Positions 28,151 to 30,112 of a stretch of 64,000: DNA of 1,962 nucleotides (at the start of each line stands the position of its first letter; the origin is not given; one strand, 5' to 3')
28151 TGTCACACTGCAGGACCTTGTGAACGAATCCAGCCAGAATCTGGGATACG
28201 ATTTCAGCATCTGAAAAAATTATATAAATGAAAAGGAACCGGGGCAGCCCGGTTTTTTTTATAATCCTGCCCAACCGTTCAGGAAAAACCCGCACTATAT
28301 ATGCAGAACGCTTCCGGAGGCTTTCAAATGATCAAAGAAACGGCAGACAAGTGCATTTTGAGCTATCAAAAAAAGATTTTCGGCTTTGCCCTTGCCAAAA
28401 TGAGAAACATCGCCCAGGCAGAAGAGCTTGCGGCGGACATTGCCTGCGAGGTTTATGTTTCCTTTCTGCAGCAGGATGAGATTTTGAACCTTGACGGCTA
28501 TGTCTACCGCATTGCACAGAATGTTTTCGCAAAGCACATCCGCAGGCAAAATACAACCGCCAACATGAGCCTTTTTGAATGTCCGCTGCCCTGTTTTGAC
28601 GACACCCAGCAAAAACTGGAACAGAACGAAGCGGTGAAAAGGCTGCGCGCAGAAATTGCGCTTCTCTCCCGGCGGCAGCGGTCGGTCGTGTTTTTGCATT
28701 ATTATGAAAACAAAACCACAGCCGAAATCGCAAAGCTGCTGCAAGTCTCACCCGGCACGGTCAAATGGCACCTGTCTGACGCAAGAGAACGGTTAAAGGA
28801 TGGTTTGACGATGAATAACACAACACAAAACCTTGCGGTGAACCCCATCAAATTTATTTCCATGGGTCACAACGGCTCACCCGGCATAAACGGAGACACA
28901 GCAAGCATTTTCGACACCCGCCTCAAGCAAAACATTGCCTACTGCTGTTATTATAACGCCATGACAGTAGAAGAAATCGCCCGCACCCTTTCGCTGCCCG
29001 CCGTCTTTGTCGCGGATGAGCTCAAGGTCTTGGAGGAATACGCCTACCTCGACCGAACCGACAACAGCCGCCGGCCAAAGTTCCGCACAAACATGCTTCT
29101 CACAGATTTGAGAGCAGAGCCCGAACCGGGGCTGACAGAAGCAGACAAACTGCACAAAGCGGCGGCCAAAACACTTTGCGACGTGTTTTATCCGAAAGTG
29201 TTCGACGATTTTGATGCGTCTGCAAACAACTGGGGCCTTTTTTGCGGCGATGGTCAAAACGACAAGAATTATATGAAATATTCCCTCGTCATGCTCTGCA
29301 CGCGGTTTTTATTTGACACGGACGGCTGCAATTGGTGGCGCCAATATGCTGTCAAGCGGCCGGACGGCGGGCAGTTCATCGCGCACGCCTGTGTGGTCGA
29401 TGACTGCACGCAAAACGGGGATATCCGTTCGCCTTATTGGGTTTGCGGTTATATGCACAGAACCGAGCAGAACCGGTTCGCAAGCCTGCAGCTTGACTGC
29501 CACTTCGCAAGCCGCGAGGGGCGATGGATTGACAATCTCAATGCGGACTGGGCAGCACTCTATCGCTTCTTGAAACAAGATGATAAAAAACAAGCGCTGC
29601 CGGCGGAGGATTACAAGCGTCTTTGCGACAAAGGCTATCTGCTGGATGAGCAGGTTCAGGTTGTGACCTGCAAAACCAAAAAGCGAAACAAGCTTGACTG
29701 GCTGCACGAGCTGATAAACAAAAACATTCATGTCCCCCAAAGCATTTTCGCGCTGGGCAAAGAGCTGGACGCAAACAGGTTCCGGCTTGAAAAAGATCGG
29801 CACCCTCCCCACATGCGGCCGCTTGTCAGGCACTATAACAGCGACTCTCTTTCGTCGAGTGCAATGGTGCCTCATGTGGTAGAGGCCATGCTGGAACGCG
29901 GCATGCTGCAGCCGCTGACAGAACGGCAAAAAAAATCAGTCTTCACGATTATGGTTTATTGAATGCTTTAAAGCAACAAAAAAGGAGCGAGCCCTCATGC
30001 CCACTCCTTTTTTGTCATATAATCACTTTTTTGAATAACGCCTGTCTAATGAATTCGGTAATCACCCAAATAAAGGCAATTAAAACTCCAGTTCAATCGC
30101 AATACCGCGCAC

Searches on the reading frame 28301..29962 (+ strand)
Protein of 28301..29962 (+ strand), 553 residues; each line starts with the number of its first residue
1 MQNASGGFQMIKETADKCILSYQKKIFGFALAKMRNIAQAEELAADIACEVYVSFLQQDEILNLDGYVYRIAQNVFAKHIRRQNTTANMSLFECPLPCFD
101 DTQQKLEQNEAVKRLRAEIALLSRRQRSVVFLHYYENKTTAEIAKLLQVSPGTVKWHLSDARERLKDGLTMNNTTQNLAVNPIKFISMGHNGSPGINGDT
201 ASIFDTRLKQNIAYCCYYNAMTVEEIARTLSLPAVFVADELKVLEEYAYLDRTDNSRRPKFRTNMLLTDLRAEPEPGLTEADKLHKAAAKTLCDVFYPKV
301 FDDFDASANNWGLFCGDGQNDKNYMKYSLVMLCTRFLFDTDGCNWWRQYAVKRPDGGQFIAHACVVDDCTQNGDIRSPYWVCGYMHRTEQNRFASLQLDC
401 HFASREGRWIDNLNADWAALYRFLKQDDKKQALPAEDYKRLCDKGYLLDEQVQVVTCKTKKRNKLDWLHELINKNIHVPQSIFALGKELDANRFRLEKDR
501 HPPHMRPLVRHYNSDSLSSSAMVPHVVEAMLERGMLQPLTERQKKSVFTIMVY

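Call 7: search_protein_families(library=pfam, proteins=[window:28301-29962:+])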
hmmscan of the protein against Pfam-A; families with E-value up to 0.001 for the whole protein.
window:28301-29962:+ (553 aa): 7 families
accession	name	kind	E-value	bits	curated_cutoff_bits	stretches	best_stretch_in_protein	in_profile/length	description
PF08281.18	Sigma70_r4_2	-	1e-15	57.5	25.7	1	114-165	3-54/54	Sigma-70, region 4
PF04545.22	Sigma70_r4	-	1.2e-12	47.5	24.1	1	120-166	3-49/50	Sigma-70, region 4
PF00196.25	GerE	-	6.5e-06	26.1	23.5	1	121-166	2-46/57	Bacterial regulatory proteins, luxR family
PF04542.20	Sigma70_r2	-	5.7e-05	23.3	24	1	20-84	3-69/71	Sigma-70 region 2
PF07638.17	Sigma70_ECF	-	0.00014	22.2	21.1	1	99-168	117-182/185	ECF sigma factor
PF13384.12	HTH_23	-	0.00034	20.8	24.6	0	123-156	3-37/50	Homeodomain-like domain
PF12840.13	HTH_20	-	0.00099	19.5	27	0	132-158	13-39/51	Helix-turn-helix domain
